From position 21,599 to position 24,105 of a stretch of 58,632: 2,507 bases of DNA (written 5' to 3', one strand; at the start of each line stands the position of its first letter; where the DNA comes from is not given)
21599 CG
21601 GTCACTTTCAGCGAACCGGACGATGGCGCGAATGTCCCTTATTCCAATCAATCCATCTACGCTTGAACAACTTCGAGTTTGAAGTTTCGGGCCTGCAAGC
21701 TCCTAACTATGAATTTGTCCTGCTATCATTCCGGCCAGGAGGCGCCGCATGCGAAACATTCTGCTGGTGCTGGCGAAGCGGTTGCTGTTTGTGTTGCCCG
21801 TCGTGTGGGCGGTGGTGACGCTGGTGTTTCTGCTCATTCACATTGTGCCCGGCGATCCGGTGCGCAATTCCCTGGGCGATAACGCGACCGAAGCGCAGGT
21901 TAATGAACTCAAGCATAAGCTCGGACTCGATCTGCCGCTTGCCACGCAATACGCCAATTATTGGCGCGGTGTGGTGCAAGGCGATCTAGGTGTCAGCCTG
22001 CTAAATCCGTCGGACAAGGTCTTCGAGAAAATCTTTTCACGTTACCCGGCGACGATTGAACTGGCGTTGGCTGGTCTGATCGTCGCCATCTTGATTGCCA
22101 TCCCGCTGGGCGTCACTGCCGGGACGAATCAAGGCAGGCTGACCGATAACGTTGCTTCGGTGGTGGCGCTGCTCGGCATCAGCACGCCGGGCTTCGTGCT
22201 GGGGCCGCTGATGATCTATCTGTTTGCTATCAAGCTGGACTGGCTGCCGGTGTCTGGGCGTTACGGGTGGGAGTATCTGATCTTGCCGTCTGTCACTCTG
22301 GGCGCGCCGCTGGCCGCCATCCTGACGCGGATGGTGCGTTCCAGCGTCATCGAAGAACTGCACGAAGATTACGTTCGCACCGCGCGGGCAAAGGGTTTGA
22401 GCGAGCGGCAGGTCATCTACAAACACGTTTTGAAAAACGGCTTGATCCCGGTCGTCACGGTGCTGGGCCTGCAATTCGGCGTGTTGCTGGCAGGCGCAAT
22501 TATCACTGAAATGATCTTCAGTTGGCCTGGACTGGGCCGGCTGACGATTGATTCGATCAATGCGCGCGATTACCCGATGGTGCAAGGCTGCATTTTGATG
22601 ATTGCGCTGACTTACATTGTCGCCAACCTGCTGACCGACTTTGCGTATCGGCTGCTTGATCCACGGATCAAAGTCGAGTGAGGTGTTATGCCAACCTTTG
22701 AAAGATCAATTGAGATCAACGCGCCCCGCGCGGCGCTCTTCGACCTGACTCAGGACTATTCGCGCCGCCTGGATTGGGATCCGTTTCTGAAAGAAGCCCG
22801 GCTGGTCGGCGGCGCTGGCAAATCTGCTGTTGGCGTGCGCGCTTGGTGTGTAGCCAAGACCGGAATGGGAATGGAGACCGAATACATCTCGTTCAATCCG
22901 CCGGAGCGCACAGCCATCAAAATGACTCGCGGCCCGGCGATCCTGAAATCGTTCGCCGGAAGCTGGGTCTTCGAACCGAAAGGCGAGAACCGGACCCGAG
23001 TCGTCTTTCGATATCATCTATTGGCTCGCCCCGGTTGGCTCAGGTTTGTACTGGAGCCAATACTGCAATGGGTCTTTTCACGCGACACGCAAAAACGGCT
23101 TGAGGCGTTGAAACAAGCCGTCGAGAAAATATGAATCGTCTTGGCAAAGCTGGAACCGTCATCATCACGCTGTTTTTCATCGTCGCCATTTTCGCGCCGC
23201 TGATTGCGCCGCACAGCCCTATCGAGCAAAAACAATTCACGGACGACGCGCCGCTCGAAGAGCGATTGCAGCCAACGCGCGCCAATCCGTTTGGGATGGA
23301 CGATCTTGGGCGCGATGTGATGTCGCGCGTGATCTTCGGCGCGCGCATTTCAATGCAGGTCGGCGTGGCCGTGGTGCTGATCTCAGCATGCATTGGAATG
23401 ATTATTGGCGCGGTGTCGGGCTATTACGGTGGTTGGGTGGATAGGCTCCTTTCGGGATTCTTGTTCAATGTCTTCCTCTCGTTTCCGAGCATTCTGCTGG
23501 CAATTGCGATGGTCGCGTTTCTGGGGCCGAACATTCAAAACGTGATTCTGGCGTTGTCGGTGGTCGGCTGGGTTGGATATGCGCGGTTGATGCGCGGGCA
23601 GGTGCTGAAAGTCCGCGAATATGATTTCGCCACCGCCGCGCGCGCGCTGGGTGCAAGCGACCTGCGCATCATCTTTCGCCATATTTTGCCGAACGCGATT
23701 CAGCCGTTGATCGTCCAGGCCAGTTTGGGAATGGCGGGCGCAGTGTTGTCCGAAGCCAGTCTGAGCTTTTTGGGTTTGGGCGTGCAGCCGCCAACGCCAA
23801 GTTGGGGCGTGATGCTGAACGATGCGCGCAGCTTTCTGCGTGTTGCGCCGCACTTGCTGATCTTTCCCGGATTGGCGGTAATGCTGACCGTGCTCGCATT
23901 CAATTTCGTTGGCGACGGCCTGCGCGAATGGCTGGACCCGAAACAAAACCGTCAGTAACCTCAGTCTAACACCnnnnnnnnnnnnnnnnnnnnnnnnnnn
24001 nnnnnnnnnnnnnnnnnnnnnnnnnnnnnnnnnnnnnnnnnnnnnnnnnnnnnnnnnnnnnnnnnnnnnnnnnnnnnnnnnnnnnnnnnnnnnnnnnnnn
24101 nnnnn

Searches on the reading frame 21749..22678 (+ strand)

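Call 29: search_protein_families(library=pfam, proteins=[window:21749-22678:+], max_evalue=0.001)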
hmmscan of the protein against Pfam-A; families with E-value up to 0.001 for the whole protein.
window:21749-22678:+ (310 aa): 2 families
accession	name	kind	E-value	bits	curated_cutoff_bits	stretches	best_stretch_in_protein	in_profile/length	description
PF00528.27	BPD_transp_1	-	1.5e-47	162.1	26.4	1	117-308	1-183/184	Binding-protein-dependent transport system inner membrane component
PF19300.4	BPD_transp_1_N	-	1.4e-12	48.3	23.8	1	7-105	4-113/114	Binding-prot-dependent transport system membrane comp, N-term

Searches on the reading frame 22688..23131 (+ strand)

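Call 29: search_protein_families(library=pfam, proteins=[window:22688-23131:+], max_evalue=0.001)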
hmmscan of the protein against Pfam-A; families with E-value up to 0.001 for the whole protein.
window:22688-23131:+ (148 aa): 2 families
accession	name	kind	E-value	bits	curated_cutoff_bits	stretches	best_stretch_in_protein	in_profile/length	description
PF10604.15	Polyketide_cyc2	-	5.4e-24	85.5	27.4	1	1-146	1-142/142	Polyketide cyclase / dehydrase and lipid transport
PF03364.25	Polyketide_cyc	-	3.4e-09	37.5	23.4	1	10-131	1-119/126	Polyketide cyclase / dehydrase and lipid transport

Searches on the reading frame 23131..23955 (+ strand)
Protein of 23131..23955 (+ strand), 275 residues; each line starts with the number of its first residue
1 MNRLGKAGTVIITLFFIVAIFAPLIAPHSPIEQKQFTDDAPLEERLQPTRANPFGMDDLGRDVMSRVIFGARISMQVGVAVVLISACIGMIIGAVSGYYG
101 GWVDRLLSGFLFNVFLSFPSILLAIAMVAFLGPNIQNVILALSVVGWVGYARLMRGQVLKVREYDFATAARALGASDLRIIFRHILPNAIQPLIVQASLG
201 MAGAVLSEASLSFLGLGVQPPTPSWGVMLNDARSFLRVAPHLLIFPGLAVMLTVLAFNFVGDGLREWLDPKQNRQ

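Call 29: search_protein_families(library=pfam, proteins=[window:23131-23955:+], max_evalue=0.001)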
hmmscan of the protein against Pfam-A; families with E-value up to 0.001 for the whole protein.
window:23131-23955:+ (275 aa): 2 families
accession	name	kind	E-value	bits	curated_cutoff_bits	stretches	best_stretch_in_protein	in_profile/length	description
PF00528.27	BPD_transp_1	-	8.7e-36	123.8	26.4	1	89-272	1-182/184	Binding-protein-dependent transport system inner membrane component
PF12911.12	OppC_N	-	8e-08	32.5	23.9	1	2-36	13-47/53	N-terminal TM domain of oligopeptide transport permease C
